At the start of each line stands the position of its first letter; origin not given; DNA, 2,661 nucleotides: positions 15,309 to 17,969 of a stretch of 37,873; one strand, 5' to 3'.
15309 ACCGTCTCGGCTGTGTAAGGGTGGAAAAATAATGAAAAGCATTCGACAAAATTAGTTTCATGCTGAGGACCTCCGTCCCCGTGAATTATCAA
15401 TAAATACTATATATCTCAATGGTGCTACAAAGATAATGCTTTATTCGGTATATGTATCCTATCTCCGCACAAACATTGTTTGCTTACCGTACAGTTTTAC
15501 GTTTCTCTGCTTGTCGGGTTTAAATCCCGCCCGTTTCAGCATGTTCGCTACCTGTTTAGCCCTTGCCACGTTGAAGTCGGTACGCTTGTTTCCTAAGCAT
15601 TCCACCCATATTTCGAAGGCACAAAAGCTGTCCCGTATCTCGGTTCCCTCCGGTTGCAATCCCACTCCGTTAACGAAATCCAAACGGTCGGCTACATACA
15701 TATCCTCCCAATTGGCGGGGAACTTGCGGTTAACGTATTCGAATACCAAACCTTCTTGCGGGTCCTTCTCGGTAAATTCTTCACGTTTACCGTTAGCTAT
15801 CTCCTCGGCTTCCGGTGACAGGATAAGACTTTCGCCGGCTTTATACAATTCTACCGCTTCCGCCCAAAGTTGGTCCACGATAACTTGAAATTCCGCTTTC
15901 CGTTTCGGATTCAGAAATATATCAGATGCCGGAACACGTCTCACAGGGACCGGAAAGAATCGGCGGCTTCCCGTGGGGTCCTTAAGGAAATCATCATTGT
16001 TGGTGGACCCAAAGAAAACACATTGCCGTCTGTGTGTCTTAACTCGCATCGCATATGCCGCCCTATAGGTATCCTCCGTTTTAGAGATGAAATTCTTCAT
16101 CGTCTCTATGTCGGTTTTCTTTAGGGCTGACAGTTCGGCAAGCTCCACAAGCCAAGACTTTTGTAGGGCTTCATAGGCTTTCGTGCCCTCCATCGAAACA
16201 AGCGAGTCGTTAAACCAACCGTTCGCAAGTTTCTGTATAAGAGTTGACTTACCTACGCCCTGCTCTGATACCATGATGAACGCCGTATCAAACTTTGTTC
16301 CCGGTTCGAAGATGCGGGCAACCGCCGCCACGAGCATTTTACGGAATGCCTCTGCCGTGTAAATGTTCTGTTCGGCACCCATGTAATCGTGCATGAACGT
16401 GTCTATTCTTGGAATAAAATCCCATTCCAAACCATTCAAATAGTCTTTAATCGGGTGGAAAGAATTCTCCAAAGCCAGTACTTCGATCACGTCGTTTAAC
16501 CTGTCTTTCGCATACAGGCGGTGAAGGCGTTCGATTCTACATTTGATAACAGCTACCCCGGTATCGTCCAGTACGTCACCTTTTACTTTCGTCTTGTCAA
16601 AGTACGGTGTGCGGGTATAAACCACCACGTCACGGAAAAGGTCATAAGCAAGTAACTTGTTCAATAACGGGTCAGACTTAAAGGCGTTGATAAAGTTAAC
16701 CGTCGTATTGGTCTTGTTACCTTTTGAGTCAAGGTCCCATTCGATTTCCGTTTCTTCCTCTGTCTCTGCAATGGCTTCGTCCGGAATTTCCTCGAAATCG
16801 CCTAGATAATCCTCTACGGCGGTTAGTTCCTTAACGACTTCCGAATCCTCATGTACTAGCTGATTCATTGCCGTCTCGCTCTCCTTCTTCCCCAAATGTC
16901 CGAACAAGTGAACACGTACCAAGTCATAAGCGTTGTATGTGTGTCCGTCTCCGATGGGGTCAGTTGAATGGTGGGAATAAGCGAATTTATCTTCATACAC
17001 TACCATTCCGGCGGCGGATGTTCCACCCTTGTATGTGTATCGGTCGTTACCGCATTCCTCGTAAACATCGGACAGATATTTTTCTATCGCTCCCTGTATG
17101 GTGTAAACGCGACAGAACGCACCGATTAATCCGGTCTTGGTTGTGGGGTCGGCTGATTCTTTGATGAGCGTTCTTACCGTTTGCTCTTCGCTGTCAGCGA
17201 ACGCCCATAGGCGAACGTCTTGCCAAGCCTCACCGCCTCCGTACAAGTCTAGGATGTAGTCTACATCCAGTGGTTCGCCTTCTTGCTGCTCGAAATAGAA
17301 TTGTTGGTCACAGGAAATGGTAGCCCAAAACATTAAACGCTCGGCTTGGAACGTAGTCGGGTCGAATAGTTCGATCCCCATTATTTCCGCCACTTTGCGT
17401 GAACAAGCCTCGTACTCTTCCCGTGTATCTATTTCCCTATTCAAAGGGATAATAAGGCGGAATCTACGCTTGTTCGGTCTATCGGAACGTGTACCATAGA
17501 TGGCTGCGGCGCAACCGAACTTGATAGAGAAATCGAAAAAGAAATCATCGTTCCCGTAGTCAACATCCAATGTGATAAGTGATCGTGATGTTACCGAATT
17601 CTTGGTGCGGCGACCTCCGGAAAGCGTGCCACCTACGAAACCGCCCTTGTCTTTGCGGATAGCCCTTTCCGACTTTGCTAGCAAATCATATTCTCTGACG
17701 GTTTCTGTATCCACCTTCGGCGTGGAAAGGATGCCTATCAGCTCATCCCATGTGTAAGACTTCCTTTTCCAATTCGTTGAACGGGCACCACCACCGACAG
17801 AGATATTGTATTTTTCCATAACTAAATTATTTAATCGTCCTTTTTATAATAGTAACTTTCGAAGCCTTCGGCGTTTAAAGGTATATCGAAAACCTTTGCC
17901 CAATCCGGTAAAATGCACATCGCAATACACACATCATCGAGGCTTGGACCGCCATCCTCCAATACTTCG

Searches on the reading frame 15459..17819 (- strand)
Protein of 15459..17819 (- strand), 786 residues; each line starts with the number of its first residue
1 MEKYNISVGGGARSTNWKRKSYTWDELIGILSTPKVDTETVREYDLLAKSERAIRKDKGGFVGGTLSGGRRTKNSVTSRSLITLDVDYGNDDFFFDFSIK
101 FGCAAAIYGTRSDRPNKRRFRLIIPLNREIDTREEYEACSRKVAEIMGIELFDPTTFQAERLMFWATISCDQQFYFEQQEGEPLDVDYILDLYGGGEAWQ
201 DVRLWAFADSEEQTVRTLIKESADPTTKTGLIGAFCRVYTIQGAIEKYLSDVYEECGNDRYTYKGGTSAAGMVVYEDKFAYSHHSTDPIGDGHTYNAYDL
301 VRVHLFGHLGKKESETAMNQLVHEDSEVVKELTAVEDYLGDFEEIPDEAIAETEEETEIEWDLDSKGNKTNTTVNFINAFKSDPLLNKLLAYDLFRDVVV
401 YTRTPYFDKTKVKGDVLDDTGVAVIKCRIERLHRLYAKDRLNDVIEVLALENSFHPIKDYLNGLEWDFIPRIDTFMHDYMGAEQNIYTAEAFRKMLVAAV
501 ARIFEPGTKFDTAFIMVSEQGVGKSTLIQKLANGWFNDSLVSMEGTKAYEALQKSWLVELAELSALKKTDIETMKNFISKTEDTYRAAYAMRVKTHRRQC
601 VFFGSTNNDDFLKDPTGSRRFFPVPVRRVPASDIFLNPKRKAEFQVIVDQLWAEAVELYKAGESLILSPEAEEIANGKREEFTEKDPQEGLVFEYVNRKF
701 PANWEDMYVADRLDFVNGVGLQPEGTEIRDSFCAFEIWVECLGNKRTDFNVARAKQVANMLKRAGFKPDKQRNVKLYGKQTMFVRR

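Call 38: search_protein_families(library=pfam, proteins=[window:15459-17819:-], max_evalue=0.01)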
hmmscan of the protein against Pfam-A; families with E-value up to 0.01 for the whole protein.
window:15459-17819:- (786 aa): 2 families
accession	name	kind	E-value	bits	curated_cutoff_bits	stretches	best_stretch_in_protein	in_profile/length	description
PF05272.17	VapE-like_dom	-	2.3e-75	253.2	25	1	461-683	1-216/217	Virulence-associated protein E-like domain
PF19263.5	DUF5906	-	9.7e-08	33.1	27.6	1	516-620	1-114/114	Family of unknown function (DUF5906)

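Call 39: search_protein_families(library=phrogs, proteins=[window:15459-17819:-], max_evalue=0.001)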
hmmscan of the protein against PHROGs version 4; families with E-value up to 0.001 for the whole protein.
window:15459-17819:- (786 aa): 10 families
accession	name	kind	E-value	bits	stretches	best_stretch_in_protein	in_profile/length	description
phrog_256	-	DNA, RNA and nucleotide metabolism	2.2e-250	834.5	1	3-785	5-794/798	DNA helicase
phrog_1313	-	DNA, RNA and nucleotide metabolism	1.4e-122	411.5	1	286-785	68-554/568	DNA helicase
phrog_9765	-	DNA, RNA and nucleotide metabolism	1.5e-90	305.4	1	3-376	18-398/939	DNA primase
phrog_15962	-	DNA, RNA and nucleotide metabolism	6.9e-52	177.7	1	351-767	385-802/835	DNA primase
phrog_2249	-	DNA, RNA and nucleotide metabolism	1.1e-38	134.5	1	451-709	471-708/802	DNA primase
phrog_36873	-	DNA, RNA and nucleotide metabolism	1.1e-37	130.3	1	437-700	473-729/1082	DNA helicase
phrog_16593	-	DNA, RNA and nucleotide metabolism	7.6e-37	128.1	1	436-656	483-698/823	DNA primase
phrog_4630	-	DNA, RNA and nucleotide metabolism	2.3e-13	50.7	1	465-631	195-370/581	DNA primase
phrog_3228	-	DNA, RNA and nucleotide metabolism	2.4e-10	40.4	1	14-166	19-179/766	replicative helicase-primase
phrog_2135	-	DNA, RNA and nucleotide metabolism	4.9e-06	26.1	1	65-185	503-617/713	DNA primase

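Call 45: search_solved_structures(query=window:15459-17819:-, max_evalue=1)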
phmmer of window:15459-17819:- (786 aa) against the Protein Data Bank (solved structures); distinct sequences matched with E-value up to 1: 1.
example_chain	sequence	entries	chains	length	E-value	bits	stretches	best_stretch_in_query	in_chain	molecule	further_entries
7pds_A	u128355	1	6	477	3.4e-70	240.6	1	372-704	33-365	Similar to D. nodosus vapE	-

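Call 48: find_related_loci(query=A3, collection=viral_contigs, flank=10000)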
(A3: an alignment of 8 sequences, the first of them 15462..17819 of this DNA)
Query A3 (786 aa) in viral_contigs; peptide patterns used: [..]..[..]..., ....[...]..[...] (x = any residue, [..] = any of these).
599 stretches matched a pattern (row limit reached: there are more); 569 encode a relative of the query (tblastn E <= 1e-3); the best 80 are kept; 80 distinct loci.
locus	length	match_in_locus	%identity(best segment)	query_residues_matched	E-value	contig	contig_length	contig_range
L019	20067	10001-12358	98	1-786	0e+0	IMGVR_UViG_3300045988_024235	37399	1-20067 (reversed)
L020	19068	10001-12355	80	1-785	0e+0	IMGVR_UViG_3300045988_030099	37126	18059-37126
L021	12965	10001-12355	80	1-785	0e+0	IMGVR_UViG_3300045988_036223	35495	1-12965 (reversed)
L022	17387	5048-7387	67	1-785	0e+0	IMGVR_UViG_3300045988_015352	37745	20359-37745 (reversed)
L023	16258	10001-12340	67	1-785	0e+0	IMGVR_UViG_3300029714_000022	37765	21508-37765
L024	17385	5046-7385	67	1-785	0e+0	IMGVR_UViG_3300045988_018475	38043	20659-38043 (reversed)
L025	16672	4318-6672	57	1-786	0e+0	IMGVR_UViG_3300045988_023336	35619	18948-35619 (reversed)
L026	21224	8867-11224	55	1-785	0e+0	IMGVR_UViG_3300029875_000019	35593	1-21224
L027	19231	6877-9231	56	1-786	0e+0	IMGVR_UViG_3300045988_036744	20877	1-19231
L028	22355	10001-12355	56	1-786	0e+0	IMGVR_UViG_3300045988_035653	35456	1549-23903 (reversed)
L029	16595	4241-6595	56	1-786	0e+0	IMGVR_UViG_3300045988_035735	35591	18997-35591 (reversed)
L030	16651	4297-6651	56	1-786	0e+0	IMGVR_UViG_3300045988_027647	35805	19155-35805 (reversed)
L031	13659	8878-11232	56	1-786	0e+0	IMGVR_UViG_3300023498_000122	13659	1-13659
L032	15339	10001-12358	56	1-785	0e+0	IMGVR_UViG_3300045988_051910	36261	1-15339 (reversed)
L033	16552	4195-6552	55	1-785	0e+0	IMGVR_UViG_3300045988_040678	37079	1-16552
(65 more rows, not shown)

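Call 59: find_homologous_proteins(query=window:15462-17819:-, max_evalue=1e-10)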
Query window:15462-17819:- (786 aa): 2003 proteins with E <= 1e-10 among 8000 candidates; the best 120 are listed.
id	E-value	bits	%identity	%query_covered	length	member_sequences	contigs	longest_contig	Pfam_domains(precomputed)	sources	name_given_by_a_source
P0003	0.0e+0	1767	97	100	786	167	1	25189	PF19263.6,PF05272.18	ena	-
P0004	0.0e+0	1455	79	100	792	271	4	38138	PF19263.6,PF05272.18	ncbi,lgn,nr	ncbi:hypothetical protein SJC17_28 [Bacteroides phage SJC17]|nr:hypothetical protein SJC11_28 [Bacte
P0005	0.0e+0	1219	67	100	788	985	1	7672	PF19263.6,PF05272.18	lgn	-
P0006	0.0e+0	1209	67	100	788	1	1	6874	PF19263.6,PF05272.18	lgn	-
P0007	0.0e+0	1198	66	100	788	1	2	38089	PF19263.6,PF05272.18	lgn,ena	-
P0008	0.0e+0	1194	66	100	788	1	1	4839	PF19263.6,PF05272.18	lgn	-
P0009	0.0e+0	1194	66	100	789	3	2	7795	PF05272.18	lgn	-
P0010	0.0e+0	1038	59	100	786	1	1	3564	PF19263.6,PF05272.18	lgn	-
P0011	3.8e-292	990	56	100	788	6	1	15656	PF19263.6,PF05272.18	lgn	-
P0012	1.3e-291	988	56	100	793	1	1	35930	PF19263.6,PF05272.18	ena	-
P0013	2.2e-291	987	57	100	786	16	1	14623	PF19263.6,PF05272.18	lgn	-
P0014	2.6e-291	987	56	100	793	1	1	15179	PF19263.6,PF05272.18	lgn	-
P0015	2.6e-291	987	56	100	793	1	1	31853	PF19263.6,PF05272.18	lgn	-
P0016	2.7e-291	987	56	100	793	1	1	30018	PF19263.6,PF05272.18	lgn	-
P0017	3.0e-291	987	55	100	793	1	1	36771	PF19263.6,PF05272.18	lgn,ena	-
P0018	4.5e-291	986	56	100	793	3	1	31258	PF19263.6,PF05272.18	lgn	-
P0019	4.7e-291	986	56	100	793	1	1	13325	PF19263.6,PF05272.18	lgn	-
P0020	4.7e-291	986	56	100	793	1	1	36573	PF19263.6,PF05272.18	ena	-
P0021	4.9e-291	986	55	100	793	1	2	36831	PF19263.6,PF05272.18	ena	-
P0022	5.8e-291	986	55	100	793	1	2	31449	PF19263.6,PF05272.18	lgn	-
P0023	6.7e-291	985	56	100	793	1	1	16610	PF19263.6,PF05272.18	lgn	-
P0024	7.1e-291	985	55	100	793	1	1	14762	PF19263.6,PF05272.18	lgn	-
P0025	7.2e-291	985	56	100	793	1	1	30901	PF19263.6,PF05272.18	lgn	-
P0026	8.0e-291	985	55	100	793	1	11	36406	PF19263.6,PF05272.18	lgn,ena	-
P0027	8.2e-291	985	55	100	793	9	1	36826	PF19263.6,PF05272.18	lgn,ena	-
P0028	8.4e-291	985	56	100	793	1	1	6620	PF19263.6,PF05272.18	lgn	-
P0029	1.0e-290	985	55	100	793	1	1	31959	PF19263.6,PF05272.18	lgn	-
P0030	1.1e-290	985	56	100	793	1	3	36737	PF19263.6,PF05272.18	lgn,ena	-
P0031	1.1e-290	985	56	100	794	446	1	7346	PF19263.6,PF05272.18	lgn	-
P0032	1.3e-290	984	56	100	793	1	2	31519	PF19263.6,PF05272.18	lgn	-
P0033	1.4e-290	984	55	100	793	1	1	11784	PF19263.6,PF05272.18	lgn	-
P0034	1.4e-290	984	55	100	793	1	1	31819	PF19263.6,PF05272.18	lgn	-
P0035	1.5e-290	984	55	100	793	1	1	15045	PF19263.6,PF05272.18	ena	-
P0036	1.5e-290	984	55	100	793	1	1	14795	PF19263.6,PF05272.18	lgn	-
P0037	1.7e-290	984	55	100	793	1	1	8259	PF19263.6,PF05272.18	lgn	-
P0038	1.7e-290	984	55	100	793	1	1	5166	PF19263.6,PF05272.18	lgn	-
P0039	1.8e-290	984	56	100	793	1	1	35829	PF19263.6,PF05272.18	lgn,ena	-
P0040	1.9e-290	984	55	100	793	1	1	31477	PF19263.6,PF05272.18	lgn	-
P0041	1.9e-290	984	55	100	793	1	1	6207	PF19263.6,PF05272.18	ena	-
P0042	1.9e-290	984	56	100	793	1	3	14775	PF19263.6,PF05272.18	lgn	-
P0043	2.2e-290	984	55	100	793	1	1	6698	PF19263.6,PF05272.18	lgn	-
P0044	2.3e-290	984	55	100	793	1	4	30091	PF19263.6,PF05272.18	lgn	-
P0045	2.4e-290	984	55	100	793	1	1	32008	PF19263.6,PF05272.18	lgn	-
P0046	2.4e-290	984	55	100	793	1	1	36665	PF19263.6,PF05272.18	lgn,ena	-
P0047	2.6e-290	983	55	100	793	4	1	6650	PF19263.6,PF05272.18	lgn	-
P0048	2.8e-290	983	55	100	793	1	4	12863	PF19263.6,PF05272.18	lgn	-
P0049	2.9e-290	983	55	100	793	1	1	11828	PF19263.6,PF05272.18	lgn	-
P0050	3.2e-290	983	55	100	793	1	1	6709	PF19263.6,PF05272.18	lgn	-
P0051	3.4e-290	983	55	100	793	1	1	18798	PF19263.6,PF05272.18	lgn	-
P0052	3.4e-290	983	55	100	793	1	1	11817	PF19263.6,PF05272.18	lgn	-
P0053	3.5e-290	983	55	100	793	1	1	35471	PF19263.6,PF05272.18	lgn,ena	-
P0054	3.6e-290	983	55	100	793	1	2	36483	PF19263.6,PF05272.18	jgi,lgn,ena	-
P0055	3.7e-290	983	55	100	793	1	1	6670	PF19263.6,PF05272.18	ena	-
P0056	4.2e-290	983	56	100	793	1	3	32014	PF19263.6,PF05272.18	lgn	-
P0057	4.2e-290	983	55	100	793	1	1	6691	PF19263.6,PF05272.18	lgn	-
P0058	4.3e-290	983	55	100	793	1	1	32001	PF19263.6,PF05272.18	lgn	-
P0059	4.5e-290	983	55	100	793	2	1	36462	PF19263.6,PF05272.18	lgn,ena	-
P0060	4.7e-290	983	55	100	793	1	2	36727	PF19263.6,PF05272.18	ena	-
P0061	4.8e-290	983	55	100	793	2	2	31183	PF19263.6,PF05272.18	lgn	-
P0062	4.9e-290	983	55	100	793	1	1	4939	PF19263.6,PF05272.18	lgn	-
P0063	5.2e-290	982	55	100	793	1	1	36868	PF19263.6,PF05272.18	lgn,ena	-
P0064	5.4e-290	982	55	100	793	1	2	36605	PF19263.6,PF05272.18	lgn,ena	-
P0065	5.4e-290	982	55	100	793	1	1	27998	PF19263.6,PF05272.18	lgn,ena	-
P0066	5.4e-290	982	55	100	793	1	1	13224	PF19263.6,PF05272.18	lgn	-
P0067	5.5e-290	982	55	100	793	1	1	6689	PF19263.6,PF05272.18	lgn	-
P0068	6.2e-290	982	55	100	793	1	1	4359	PF19263.6,PF05272.18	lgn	-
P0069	6.2e-290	982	55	100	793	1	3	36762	PF19263.6,PF05272.18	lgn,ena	-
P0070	6.5e-290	982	55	100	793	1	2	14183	PF19263.6,PF05272.18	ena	-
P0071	6.7e-290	982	55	100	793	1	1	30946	PF19263.6,PF05272.18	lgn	-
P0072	6.9e-290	982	55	100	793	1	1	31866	PF19263.6,PF05272.18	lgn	-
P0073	7.1e-290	982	55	100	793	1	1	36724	PF19263.6,PF05272.18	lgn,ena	-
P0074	7.6e-290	982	55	100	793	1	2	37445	PF19263.6,PF05272.18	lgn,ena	-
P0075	8.2e-290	982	55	100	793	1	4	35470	PF19263.6,PF05272.18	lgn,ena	-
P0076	8.2e-290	982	55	100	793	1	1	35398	PF19263.6,PF05272.18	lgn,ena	-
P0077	8.4e-290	982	55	100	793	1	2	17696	PF19263.6,PF05272.18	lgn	-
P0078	9.0e-290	982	55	100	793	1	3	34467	PF19263.6,PF05272.18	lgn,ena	-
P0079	9.0e-290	982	55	100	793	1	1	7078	PF19263.6,PF05272.18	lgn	-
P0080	9.0e-290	982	55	100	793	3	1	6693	PF19263.6,PF05272.18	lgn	-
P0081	9.4e-290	982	55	100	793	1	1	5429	PF19263.6,PF05272.18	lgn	-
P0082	1.0e-289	982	55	100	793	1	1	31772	PF19263.6,PF05272.18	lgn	-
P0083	1.0e-289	981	55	100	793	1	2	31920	PF19263.6,PF05272.18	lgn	-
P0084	1.0e-289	981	55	100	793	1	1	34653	PF19263.6,PF05272.18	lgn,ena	-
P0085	1.1e-289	981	55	100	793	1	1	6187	PF19263.6,PF05272.18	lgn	-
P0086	1.2e-289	981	55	100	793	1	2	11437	PF19263.6,PF05272.18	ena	-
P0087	1.2e-289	981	55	100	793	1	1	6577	PF19263.6,PF05272.18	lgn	-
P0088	1.2e-289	981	55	100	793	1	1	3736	PF19263.6,PF05272.18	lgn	-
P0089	1.2e-289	981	55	100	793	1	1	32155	PF19263.6,PF05272.18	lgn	-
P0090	1.2e-289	981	55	100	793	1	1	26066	PF19263.6,PF05272.18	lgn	-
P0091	1.3e-289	981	55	100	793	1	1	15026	PF19263.6,PF05272.18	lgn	-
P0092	1.3e-289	981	55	100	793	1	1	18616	PF19263.6,PF05272.18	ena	-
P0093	1.4e-289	981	55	100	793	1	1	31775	PF19263.6,PF05272.18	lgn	-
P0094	1.4e-289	981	55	100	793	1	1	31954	PF19263.6,PF05272.18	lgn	-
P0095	1.4e-289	981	56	100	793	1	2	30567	PF19263.6,PF05272.18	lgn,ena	-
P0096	1.6e-289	981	56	100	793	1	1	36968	PF19263.6,PF05272.18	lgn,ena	-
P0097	1.6e-289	981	55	100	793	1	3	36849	PF19263.6,PF05272.18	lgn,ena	-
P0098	1.6e-289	981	55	100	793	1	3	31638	PF19263.6,PF05272.18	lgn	-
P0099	1.7e-289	981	55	100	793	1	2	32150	PF19263.6,PF05272.18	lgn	-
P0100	1.8e-289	981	55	100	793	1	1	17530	PF19263.6,PF05272.18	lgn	-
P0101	1.8e-289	981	55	100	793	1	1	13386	PF19263.6,PF05272.18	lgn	-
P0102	1.8e-289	981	55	100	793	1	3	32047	PF19263.6,PF05272.18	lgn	-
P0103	1.9e-289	981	56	100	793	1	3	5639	PF19263.6,PF05272.18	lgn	-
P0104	1.9e-289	981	55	100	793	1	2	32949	PF19263.6,PF05272.18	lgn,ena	-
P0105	1.9e-289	981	55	100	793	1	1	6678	PF19263.6,PF05272.18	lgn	-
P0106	1.9e-289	981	55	100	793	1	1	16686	PF19263.6,PF05272.18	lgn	-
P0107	2.0e-289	981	55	100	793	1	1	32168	PF19263.6,PF05272.18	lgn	-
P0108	2.0e-289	981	55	100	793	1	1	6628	PF19263.6,PF05272.18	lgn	-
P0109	2.0e-289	980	55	100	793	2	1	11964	PF19263.6,PF05272.18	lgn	-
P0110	2.1e-289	980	55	100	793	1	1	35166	PF19263.6,PF05272.18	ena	-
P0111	2.1e-289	980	55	100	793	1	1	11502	PF19263.6,PF05272.18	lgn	-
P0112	2.2e-289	980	55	100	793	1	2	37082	PF19263.6,PF05272.18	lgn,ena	-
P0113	2.2e-289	980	55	100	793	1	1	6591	PF19263.6,PF05272.18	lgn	-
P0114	2.2e-289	980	55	100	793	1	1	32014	PF19263.6,PF05272.18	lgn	-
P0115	2.2e-289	980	55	100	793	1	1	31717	PF19263.6,PF05272.18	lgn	-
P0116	2.3e-289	980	55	100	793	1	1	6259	PF19263.6,PF05272.18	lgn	-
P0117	2.3e-289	980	55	100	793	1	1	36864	PF19263.6,PF05272.18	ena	-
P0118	2.4e-289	980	55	100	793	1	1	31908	PF19263.6,PF05272.18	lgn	-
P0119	2.4e-289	980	55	100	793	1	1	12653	PF19263.6,PF05272.18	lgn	-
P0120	2.4e-289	980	55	100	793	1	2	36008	PF19263.6,PF05272.18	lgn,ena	-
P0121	2.4e-289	980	55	100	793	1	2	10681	PF19263.6,PF05272.18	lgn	-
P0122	2.5e-289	980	55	100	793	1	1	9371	PF19263.6,PF05272.18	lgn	-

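Call 71: search_solved_structures(query=A3, max_evalue=1, show_alignments=1)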
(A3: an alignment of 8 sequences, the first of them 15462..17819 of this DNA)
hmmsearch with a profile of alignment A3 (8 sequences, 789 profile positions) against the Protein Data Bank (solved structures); distinct sequences matched with E-value up to 1: 3.
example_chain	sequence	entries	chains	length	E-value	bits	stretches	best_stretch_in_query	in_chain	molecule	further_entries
7pds_A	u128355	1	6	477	7.8e-109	368.4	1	369-783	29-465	Similar to D. nodosus vapE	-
8xtu_A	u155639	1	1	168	0.19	13.3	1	514-547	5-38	Rab5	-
3cpj_B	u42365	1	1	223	0.23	13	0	514-546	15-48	GTP-binding protein YPT31/YPT8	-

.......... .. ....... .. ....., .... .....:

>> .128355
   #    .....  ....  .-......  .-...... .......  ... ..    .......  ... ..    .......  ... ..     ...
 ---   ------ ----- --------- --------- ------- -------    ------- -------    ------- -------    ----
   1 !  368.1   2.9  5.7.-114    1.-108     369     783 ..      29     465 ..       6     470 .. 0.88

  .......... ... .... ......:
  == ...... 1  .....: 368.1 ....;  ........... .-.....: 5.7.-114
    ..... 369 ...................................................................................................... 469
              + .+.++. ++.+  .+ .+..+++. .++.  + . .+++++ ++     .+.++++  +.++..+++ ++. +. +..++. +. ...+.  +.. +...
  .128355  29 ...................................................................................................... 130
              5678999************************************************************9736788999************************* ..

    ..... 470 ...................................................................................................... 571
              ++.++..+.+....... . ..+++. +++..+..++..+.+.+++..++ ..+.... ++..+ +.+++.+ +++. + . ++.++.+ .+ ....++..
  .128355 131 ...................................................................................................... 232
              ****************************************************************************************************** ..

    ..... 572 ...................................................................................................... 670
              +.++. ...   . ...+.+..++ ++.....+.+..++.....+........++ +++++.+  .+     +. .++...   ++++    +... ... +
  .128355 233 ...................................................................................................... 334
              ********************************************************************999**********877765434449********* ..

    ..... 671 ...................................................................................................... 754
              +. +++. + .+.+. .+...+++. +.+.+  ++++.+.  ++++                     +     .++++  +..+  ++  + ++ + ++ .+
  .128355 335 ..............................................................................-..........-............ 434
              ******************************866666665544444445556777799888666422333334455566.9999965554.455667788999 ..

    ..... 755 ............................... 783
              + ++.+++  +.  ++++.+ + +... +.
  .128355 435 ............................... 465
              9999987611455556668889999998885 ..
